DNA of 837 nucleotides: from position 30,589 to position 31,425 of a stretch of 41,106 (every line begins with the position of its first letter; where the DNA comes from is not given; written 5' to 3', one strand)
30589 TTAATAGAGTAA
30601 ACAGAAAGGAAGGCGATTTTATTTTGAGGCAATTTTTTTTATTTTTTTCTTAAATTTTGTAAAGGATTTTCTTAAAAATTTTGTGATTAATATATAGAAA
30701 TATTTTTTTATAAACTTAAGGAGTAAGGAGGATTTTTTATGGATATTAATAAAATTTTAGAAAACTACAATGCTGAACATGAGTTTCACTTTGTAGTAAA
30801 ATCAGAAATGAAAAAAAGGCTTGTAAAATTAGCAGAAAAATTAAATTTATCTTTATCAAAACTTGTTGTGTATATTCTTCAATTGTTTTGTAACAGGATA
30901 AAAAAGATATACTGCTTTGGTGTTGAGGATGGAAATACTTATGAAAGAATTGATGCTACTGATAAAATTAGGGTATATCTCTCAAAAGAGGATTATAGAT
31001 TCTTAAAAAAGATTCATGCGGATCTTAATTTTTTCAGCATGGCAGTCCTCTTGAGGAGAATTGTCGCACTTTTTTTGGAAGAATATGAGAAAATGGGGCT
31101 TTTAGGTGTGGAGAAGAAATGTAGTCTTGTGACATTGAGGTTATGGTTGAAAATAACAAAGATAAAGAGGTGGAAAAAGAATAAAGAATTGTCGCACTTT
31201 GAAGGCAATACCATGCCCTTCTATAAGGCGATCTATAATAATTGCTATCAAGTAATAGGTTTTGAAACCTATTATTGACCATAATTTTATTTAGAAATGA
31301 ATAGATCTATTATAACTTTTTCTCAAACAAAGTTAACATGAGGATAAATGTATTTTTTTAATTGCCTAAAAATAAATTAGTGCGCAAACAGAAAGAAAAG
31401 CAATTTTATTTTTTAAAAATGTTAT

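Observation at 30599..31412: Dispersed inverted-repeat-bounded cassettes encoding a fused double ribbon-helix-helix protein: candidate undescribed minimal mobile or regulatory module (5 copies in 41 kb)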

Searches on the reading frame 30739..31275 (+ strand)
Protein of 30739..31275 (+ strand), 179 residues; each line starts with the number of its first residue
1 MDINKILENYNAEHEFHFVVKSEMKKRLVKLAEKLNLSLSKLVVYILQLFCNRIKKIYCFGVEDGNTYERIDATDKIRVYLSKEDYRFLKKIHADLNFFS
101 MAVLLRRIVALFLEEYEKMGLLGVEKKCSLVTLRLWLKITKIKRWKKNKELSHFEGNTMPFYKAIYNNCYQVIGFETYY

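Call 8: search_protein_families(library=pfam, proteins=[window:30739-31275:+], max_evalue=1)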
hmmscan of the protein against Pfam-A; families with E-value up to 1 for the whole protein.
window:30739-31275:+ (179 aa): 2 families
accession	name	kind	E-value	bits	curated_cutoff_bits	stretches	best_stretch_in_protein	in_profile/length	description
PF01402.27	RHH_1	-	0.024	15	20.5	0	22-42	8-28/39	Ribbon-helix-helix protein, copG family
PF11020.14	DUF2610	-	0.18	12.2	21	1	26-48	55-77/81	Domain of unknown function (DUF2610)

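Call 9: search_protein_families(library=ncbifam, proteins=[window:30739-31275:+], max_evalue=1)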
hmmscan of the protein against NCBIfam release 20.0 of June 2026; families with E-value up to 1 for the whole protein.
window:30739-31275:+ (179 aa): 1 family
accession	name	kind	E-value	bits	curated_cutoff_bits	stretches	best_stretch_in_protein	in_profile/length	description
NF041793.1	ORF56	equivalog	0.028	14.5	50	1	20-41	7-28/39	ORF56 family plasmid copy control protein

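Call 10: find_homologous_proteins(query=window:30739-31275:+, max_evalue=0.001)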
Query window:30739-31275:+ (179 aa): 66 proteins with E <= 0.001 among 188 candidates.
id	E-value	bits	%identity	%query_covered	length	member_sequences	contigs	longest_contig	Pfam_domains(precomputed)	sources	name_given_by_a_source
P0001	2.7e-111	387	99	100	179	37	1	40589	-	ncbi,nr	ncbi:MAG TPA: hypothetical protein PLE45_01155 [Spirochaetota bacterium]|nr:hypothetical protein [Sp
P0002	3.7e-89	315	79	99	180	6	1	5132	-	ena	-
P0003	1.8e-84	300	75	99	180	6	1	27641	-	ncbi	-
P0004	1.2e-83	297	72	99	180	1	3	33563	-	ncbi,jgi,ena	-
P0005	1.8e-83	297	72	99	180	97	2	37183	-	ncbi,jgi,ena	-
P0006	1.9e-83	297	72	99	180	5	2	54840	-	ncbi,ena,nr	ncbi:MAG TPA: hypothetical protein PLE45_00895 [Spirochaetota bacterium]|nr:hypothetical protein [Sp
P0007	2.4e-82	293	71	99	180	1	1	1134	-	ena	-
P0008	3.0e-82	293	71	99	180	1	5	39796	-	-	-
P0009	4.3e-82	292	71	99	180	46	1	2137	-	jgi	-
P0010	6.4e-82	292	71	99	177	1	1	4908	-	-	-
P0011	7.2e-82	292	70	99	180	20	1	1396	-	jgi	-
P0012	1.2e-81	291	71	99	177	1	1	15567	-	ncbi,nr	ncbi:MAG TPA: hypothetical protein PLE45_05975, partial [Spirochaetota bacterium]|nr:hypothetical pr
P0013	1.3e-81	291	71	99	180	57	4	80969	-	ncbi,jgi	-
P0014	1.3e-81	291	70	99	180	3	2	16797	-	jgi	-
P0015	2.0e-81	290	70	99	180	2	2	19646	-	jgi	-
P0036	2.8e-77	277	72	99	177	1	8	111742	-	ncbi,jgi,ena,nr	ncbi:MAG TPA: hypothetical protein PLE45_09795 [Spirochaetota bacterium]|nr:hypothetical protein [Sp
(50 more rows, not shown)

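Call 19: find_homologous_proteins(query=A1, max_evalue=0.01)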
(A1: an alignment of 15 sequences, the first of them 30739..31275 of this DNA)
Query A1 (15 sequences) (179 aa, profile of the alignment): 138 proteins with E <= 0.01 among 3664 candidates; the best 120 are listed.
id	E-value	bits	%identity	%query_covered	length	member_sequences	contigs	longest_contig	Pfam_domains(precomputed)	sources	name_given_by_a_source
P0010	3.4e-87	309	71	99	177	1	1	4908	-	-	-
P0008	3.6e-87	309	71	99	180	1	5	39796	-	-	-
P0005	4.5e-87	309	72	99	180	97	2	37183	-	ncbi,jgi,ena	-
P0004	5.7e-87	308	72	99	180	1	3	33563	-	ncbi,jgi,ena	-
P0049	1.2e-86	307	69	93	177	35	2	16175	-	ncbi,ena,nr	ncbi:MAG TPA: hypothetical protein PLE45_08870 [Spirochaetota bacterium]|nr:hypothetical protein [Sp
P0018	3.7e-86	306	70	99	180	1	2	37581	-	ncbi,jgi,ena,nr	ncbi:MAG TPA: hypothetical protein PLE45_11390 [Spirochaetota bacterium]|nr:hypothetical protein [Sp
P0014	4.6e-86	305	70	99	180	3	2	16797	-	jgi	-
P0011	5.1e-86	305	70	99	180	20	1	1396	-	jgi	-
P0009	5.2e-86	305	71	99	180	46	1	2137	-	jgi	-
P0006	8.8e-86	304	72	99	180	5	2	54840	-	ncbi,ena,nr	ncbi:MAG TPA: hypothetical protein PLE45_00895 [Spirochaetota bacterium]|nr:hypothetical protein [Sp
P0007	1.1e-85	304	71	99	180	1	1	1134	-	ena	-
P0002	1.3e-85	304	79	99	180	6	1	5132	-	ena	-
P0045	1.3e-85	304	68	99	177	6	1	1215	-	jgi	-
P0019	2.7e-85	303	71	99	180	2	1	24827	-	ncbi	-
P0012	3.4e-85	302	71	99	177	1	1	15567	-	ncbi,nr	ncbi:MAG TPA: hypothetical protein PLE45_05975, partial [Spirochaetota bacterium]|nr:hypothetical pr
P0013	1.4e-83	297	71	99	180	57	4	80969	-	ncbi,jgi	-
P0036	2.6e-82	293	72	99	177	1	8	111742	-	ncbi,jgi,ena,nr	ncbi:MAG TPA: hypothetical protein PLE45_09795 [Spirochaetota bacterium]|nr:hypothetical protein [Sp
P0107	2.7e-31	127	32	92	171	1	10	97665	-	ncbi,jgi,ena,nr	ncbi:MAG TPA: hypothetical protein PLE45_04690 [Spirochaetota bacterium]|nr:hypothetical protein [Sp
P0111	3.6e-29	120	26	92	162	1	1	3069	-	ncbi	-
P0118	5.2e-22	97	34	60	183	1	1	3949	-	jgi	jgi:hypothetical protein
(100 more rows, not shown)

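Call 20: find_related_loci(query=A1, collection=genome_contigs, flank=4000)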
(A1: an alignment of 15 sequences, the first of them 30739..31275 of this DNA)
Query A1 (179 aa) in genome_contigs; peptide patterns used: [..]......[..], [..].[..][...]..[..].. (x = any residue, [..] = any of these).
124 stretches matched a pattern; 19 encode a relative of the query (tblastn E <= 1e-3); 19 distinct loci.
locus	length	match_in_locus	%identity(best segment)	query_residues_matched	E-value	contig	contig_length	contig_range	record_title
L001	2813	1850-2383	70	2-179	4e-81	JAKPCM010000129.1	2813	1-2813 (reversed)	MAG: Caldisericota bacterium isolate JPMR_maxbin.020 k141_774196, whole genome shotgun sequence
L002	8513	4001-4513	32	14-163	3e-15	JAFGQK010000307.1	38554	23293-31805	MAG: Spirochaetales bacterium isolate Zod_Metabat.749 k87_10752570, whole genome shotgun sequence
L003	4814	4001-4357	36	1-120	2e-14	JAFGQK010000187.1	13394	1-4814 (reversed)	MAG: Spirochaetales bacterium isolate Zod_Metabat.749 k87_6365208, whole genome shotgun sequence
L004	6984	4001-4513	32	14-163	3e-14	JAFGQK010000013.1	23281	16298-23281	MAG: Spirochaetales bacterium isolate Zod_Metabat.749 k87_466612, whole genome shotgun sequence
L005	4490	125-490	38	14-126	4e-14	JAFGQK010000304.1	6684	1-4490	MAG: Spirochaetales bacterium isolate Zod_Metabat.749 k87_10691286, whole genome shotgun sequence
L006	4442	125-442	40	14-113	4e-14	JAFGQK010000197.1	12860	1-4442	MAG: Spirochaetales bacterium isolate Zod_Metabat.749 k87_6777863, whole genome shotgun sequence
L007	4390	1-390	36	14-148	5e-14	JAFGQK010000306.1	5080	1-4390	MAG: Spirochaetales bacterium isolate Zod_Metabat.749 k87_10744740, whole genome shotgun sequence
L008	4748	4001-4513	31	14-163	1e-13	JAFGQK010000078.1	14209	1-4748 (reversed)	MAG: Spirochaetales bacterium isolate Zod_Metabat.749 k87_2418811, whole genome shotgun sequence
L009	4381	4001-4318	39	14-113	3e-13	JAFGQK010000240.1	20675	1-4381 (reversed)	MAG: Spirochaetales bacterium isolate Zod_Metabat.749 k87_8345956, whole genome shotgun sequence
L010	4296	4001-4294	40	14-105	3e-13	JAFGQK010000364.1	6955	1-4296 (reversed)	MAG: Spirochaetales bacterium isolate Zod_Metabat.749 k87_13270411, whole genome shotgun sequence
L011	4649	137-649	30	14-163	6e-13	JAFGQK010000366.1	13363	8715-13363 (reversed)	MAG: Spirochaetales bacterium isolate Zod_Metabat.749 k87_13276179, whole genome shotgun sequence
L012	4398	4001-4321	36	14-113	1e-12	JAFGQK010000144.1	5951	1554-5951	MAG: Spirochaetales bacterium isolate Zod_Metabat.749 k87_4590561, whole genome shotgun sequence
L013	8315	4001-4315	40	14-112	1e-12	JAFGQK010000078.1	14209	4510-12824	MAG: Spirochaetales bacterium isolate Zod_Metabat.749 k87_2418811, whole genome shotgun sequence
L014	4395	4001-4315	38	14-112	3e-12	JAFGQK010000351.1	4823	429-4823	MAG: Spirochaetales bacterium isolate Zod_Metabat.749 k87_12834774, whole genome shotgun sequence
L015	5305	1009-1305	36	14-106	2e-11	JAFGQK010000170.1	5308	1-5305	MAG: Spirochaetales bacterium isolate Zod_Metabat.749 k87_5606961, whole genome shotgun sequence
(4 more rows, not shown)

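Call 22: find_related_loci(query=A1, collection=metagenome_contigs, flank=3000)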
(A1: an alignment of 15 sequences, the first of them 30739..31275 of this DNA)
Query A1 (179 aa) in metagenome_contigs; peptide patterns used: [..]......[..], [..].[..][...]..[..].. (x = any residue, [..] = any of these).
324 stretches matched a pattern; 177 encode a relative of the query (tblastn E <= 1e-3); the best 80 are kept; 79 distinct loci.
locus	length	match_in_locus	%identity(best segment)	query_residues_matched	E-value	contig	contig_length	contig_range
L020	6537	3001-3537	97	1-179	1e-114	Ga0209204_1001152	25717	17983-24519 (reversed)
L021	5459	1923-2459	96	1-179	9e-114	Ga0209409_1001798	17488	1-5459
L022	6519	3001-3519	96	7-179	1e-110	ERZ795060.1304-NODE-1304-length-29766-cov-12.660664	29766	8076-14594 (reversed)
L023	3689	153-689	93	1-179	4e-111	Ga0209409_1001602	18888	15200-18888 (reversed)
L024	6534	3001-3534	94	2-179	2e-110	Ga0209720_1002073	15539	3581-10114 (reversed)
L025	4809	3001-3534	94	2-179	5e-110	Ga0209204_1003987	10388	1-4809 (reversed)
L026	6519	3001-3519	95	7-179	3e-108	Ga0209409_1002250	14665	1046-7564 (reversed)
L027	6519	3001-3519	94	7-179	8e-108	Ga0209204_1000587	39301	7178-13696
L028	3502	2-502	95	13-179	6e-106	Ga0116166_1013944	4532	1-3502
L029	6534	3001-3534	72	2-179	1e-89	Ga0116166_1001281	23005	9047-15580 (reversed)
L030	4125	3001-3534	79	2-179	2e-87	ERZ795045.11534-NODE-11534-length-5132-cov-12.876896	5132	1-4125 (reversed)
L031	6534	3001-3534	79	2-179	4e-87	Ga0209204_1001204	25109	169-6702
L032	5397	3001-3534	73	2-179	6e-84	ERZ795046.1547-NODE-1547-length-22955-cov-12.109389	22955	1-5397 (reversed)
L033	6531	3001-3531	72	1-179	8e-84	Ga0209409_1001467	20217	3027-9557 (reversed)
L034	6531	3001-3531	72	1-179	8e-84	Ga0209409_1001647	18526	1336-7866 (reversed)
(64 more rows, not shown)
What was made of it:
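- The metagenome scan found 177 stretches (call 22).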

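Call 24: predict_structure(alignment_id=A1)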
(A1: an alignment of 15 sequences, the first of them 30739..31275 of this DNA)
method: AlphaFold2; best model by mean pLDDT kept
length: 179 residues; sequences in the alignment: 15
mean_pLDDT: 73.0   pTM: 0.68
mean pLDDT of the five models: 73.0, 67.5, 67.4, 67.1, 59.5
residues with pLDDT >= 90: 36; 70-90: 72; 50-70: 40; < 50: 31
segments of 3 or more residues with pLDDT < 50: 63-66, 144-158, 169-172, 176-179
pLDDT, mean of each block of 10 residues (from residue 1): 75 88 92 91 88 66 53 86 86 74 89 89 79 67 48 45 49 48
secondary structure, 60 per line:
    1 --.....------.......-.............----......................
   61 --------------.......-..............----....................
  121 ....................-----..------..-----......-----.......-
elements in order: H3-7 E14-20 H22-34 H39-60 E75-81 H83-96 H101-140 E161-166 E172-178

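Call 29: fold_search(model_id=the predicted structure, library=pdb)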
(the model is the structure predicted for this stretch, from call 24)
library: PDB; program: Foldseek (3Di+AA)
matches with E <= 10: 131; with E <= 0.001: 0
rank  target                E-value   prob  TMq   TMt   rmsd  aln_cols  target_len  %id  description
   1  9f0x_E                1.0e-02  1.00  0.47  0.72   3.3       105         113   14  CryoEM structure of the F plasmid relaxosome in its pre-initiation state, derived from the ds-27_+143-R Locally-refine (released 2025-06-04)
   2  9f0z_G                2.0e-02  1.00  0.43  0.67   3.4        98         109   14  CryoEM structure of the F plasmid relaxosome with truncated TraI1-863 in its TE mode, derived from the ss-27_+8ds+9_+1 (released 2025-06-04)
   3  9f0y_F                2.4e-02  1.00  0.41  0.59   3.7        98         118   16  CryoEM structure of the F plasmid relaxosome with TraI in its TE mode, derived from the ss-27_+8ds+9_+143-R Locally-re (released 2025-06-04)
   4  9f0y_G                3.6e-02  1.00  0.42  0.68   3.1       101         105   13  CryoEM structure of the F plasmid relaxosome with TraI in its TE mode, derived from the ss-27_+8ds+9_+143-R Locally-re (released 2025-06-04)
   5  9f0z_E                4.1e-02  1.00  0.46  0.73   3.3       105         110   11  CryoEM structure of the F plasmid relaxosome with truncated TraI1-863 in its TE mode, derived from the ss-27_+8ds+9_+1 (released 2025-06-04)
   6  9f11_G                4.1e-02  1.00  0.42  0.68   4.0        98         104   12  CryoEM structure of the F plasmid relaxosome with oriT DNA ss-27_+3ds+4_+143 and TraI its TE mode, derived from ss-27_ (released 2025-06-04)
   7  9f0x_F                5.8e-02  0.99  0.44  0.63   5.5       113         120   13  CryoEM structure of the F plasmid relaxosome in its pre-initiation state, derived from the ds-27_+143-R Locally-refine (released 2025-06-04)
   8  9f0y_E                7.9e-02  1.00  0.45  0.71   3.7       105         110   10  CryoEM structure of the F plasmid relaxosome with TraI in its TE mode, derived from the ss-27_+8ds+9_+143-R Locally-re (released 2025-06-04)
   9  9f10_E                1.0e-01  1.00  0.45  0.68   3.2       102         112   12  CryoEM structure of the F plasmid relaxosome with TraI in its TE mode, without accessory protein TraM. Derived from th (released 2025-06-04)
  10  9f12_E                1.2e-01  0.99  0.43  0.67   5.1       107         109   11  CryoEM structure of the F plasmid relaxosome with oriT DNA ss-27_-3ds-2_+143 and TraI its TE mode, derived from ss-27_ (released 2025-06-04)
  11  9f0x_G                2.1e-01  0.99  0.41  0.70   4.3        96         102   12  CryoEM structure of the F plasmid relaxosome in its pre-initiation state, derived from the ds-27_+143-R Locally-refine (released 2025-06-04)
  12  4lrv_I                3.5e-01  0.30  0.28  0.41   5.6       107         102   13  Crystal structure of DndE from Escherichia coli B7A involved in DNA phosphorothioation modification (released 2013-08-28)
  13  4lrv_K                4.0e-01  0.33  0.28  0.42   5.9       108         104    9  Crystal structure of DndE from Escherichia coli B7A involved in DNA phosphorothioation modification (released 2013-08-28)
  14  4lrv_E                4.2e-01  0.54  0.33  0.50   4.4        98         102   12  Crystal structure of DndE from Escherichia coli B7A involved in DNA phosphorothioation modification (released 2013-08-28)
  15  4hv0_A                4.2e-01  0.41  0.28  0.49  10.0        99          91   20  Structure and Function of AvtR, a Novel Transcriptional Regulator from a Hyperthermophilic Archaeal Lipothrixvirus (released 2012-11-21)
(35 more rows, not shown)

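Call 43: search_protein_representatives(alignment_id=A2)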
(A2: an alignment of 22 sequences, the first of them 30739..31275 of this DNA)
Query: 22 sequences, 170 profile positions. Proteins with E-value up to 0.001 (for the whole library): 247; up to 1e-10: 165; up to 1e-30: 14. The best 150 are listed.
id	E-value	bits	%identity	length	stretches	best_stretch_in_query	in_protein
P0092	1.5e-59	217.2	-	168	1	2-170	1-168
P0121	1.0e-50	188.4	-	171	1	3-170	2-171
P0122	3.9e-49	183.3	-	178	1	2-170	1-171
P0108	6.4e-48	179.3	-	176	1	1-170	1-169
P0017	1.4e-47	178.2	-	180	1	2-170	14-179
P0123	6.5e-47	176.0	-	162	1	2-170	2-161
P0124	2.9e-38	147.9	-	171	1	4-170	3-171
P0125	1.4e-32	129.4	-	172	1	1-168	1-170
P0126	1.5e-31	126.0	-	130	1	50-170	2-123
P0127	2.0e-31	125.6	-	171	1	2-167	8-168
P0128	2.2e-31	125.5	-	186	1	3-167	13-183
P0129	2.4e-31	125.4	-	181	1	2-167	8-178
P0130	5.0e-31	124.3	-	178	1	1-170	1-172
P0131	8.0e-31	123.7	-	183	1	3-167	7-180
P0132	1.3e-30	123.0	-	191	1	2-168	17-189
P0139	2.3e-29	118.9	-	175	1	3-169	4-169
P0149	8.9e-28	113.8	-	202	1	4-167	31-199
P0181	2.6e-22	95.9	-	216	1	3-165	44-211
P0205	3.1e-18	82.7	-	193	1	2-150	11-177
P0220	5.9e-17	78.5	-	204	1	3-131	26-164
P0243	8.1e-15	71.6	-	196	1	5-136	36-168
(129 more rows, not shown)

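Call 46: search_protein_families(library=pfam, alignment_id=A3, max_evalue=0.01)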
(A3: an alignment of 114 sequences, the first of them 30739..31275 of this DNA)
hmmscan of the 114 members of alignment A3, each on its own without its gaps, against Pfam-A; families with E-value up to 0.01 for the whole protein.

A. member 1, window:30739-31275:+ (179 aa): 0 families

B. families by the number of members that match (of 114 scanned): 17 families
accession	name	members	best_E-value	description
PF01402.27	RHH_1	3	6.8e-06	Ribbon-helix-helix protein, copG family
PF12651.13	RHH_3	3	2.8e-05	Ribbon-helix-helix domain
PF07878.17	RHH_5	1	8.4e-05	CopG-like RHH_1 or ribbon-helix-helix domain, RHH_5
PF23187.1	UBX7_N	1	0.00087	UBX7 N-terminal domain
PF21673.2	CCDC93_N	1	0.001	CCDC93 protein N-terminal domain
PF01896.25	DNA_primase_S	1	0.0011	DNA primase small subunit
PF08470.16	NTNH_C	1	0.0014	Nontoxic nonhaemagglutinin C-terminal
PF25154.1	TPR_AP5Z1_C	1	0.0016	AP-5 complex subunit zeta-1, C-terminal TPR repeats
PF24654.2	CEP76_N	1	0.0027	CEP76 N-terminal domain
PF17456.7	TcpS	1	0.0031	Toxin-coregulated pilus protein S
PF02646.22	RmuC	1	0.0033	RmuC family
PF12756.13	zf-C2H2_2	1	0.0036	C2H2 type zinc-finger (2 copies)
PF18928.5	DUF5677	1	0.0044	Family of unknown function (DUF5677)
PF19891.5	DUF6364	1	0.0046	Family of unknown function (DUF6364)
PF16517.10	Nore1-SARAH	1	0.005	Novel Ras effector 1 C-terminal SARAH (Sav/Rassf/Hpo) domain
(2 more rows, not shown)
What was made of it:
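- On Ribbon-helix-helix superfamily (CopG/Arc/MetJ): 7 of 114 relatives hit RHH_1/3/5, best 6.8e-06 (call 46).
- On Pfam PF07600 DUF1564: 0 of 114 relatives hit at E <= 0.01 (call 46).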

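Call 47: list_cluster_members(proteins=[P0121, P0125, P0128, P0132, P0139, P0149, P0181, P0205, P0220, P0243])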
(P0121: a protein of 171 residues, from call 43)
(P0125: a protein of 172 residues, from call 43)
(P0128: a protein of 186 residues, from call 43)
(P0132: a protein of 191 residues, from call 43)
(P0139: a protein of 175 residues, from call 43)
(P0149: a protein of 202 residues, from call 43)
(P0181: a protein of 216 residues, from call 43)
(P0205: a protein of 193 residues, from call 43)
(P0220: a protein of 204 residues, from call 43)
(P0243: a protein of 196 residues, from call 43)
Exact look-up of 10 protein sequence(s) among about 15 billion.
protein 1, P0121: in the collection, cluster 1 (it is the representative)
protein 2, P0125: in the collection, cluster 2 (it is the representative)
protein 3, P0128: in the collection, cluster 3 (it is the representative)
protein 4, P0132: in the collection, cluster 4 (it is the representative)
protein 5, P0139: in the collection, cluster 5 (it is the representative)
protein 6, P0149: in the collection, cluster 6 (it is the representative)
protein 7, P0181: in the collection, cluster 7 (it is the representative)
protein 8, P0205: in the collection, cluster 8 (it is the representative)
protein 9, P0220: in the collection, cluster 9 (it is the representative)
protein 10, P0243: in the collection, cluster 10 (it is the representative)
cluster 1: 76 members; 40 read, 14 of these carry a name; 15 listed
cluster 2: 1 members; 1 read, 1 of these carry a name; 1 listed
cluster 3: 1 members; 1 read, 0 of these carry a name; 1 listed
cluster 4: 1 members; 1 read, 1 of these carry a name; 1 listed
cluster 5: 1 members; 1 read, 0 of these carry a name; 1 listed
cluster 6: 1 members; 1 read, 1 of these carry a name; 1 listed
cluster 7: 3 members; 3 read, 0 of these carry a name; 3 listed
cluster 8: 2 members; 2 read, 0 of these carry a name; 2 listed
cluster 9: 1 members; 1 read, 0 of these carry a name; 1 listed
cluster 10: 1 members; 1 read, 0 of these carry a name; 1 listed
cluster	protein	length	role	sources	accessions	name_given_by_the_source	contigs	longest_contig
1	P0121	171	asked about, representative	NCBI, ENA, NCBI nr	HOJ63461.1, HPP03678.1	MAG TPA: hypothetical protein PLE45_03470 [Spirochaetota bacterium] | hypothetical protein [Spirochaetota bacterium]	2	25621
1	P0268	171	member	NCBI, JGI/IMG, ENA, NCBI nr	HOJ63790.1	MAG TPA: hypothetical protein PLE45_05160 [Spirochaetota bacterium] | hypothetical protein [Spirochaetota bacterium]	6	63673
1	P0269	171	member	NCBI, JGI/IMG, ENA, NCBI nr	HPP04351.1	MAG TPA: hypothetical protein PK351_05940 [Spirochaetota bacterium] | hypothetical protein [Spirochaetota bacterium]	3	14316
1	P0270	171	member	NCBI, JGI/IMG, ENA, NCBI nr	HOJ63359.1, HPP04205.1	MAG TPA: hypothetical protein PLE45_02955 [Spirochaetota bacterium] | hypothetical protein [Spirochaetota bacterium]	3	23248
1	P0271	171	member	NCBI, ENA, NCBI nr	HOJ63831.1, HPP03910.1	MAG TPA: hypothetical protein PLE45_05370 [Spirochaetota bacterium] | hypothetical protein [Spirochaetota bacterium]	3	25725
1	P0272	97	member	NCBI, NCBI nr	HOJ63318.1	MAG TPA: hypothetical protein PLE45_02750, partial [Spirochaetota bacterium] | hypothetical protein [Spirochaetota bacterium]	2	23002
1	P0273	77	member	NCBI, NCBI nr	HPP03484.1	MAG TPA: hypothetical protein PK351_01540, partial [Spirochaetota bacterium] | hypothetical protein [Spirochaetota bacterium]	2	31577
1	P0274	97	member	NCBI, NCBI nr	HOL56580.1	MAG TPA: hypothetical protein PLD75_03365, partial [Spirochaetota bacterium] | hypothetical protein [Spirochaetota bacterium]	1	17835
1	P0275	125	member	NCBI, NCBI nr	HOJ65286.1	MAG TPA: hypothetical protein PLE45_12790, partial [Spirochaetota bacterium] | hypothetical protein [Spirochaetota bacterium]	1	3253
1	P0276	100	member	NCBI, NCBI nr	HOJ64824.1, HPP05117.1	MAG TPA: hypothetical protein PLE45_10430, partial [Spirochaetota bacterium] | hypothetical protein [Spirochaetota bacterium]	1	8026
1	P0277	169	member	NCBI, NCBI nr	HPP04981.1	MAG TPA: hypothetical protein PK351_09180, partial [Spirochaetota bacterium] | hypothetical protein [Spirochaetota bacterium]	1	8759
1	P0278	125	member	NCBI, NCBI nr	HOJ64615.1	MAG TPA: hypothetical protein PLE45_09365, partial [Spirochaetota bacterium] | hypothetical protein [Spirochaetota bacterium]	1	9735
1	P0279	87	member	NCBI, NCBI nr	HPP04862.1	MAG TPA: hypothetical protein PK351_08570, partial [Spirochaetota bacterium] | hypothetical protein [Spirochaetota bacterium]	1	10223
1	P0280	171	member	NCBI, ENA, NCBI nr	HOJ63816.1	MAG TPA: hypothetical protein PLE45_05295 [Spirochaetota bacterium] | hypothetical protein [Spirochaetota bacterium]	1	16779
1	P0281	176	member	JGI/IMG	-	-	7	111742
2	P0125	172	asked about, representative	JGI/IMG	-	hypothetical protein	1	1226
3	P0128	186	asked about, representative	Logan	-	-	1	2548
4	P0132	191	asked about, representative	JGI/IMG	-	hypothetical protein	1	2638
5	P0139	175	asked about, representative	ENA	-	-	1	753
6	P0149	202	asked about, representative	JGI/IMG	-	hypothetical protein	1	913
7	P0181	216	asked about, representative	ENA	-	-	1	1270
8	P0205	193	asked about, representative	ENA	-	-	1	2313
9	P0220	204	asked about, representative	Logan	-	-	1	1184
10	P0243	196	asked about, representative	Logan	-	-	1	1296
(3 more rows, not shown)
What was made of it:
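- At least 27 locus tags occur in one MAG (calls 10, 19, 47).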
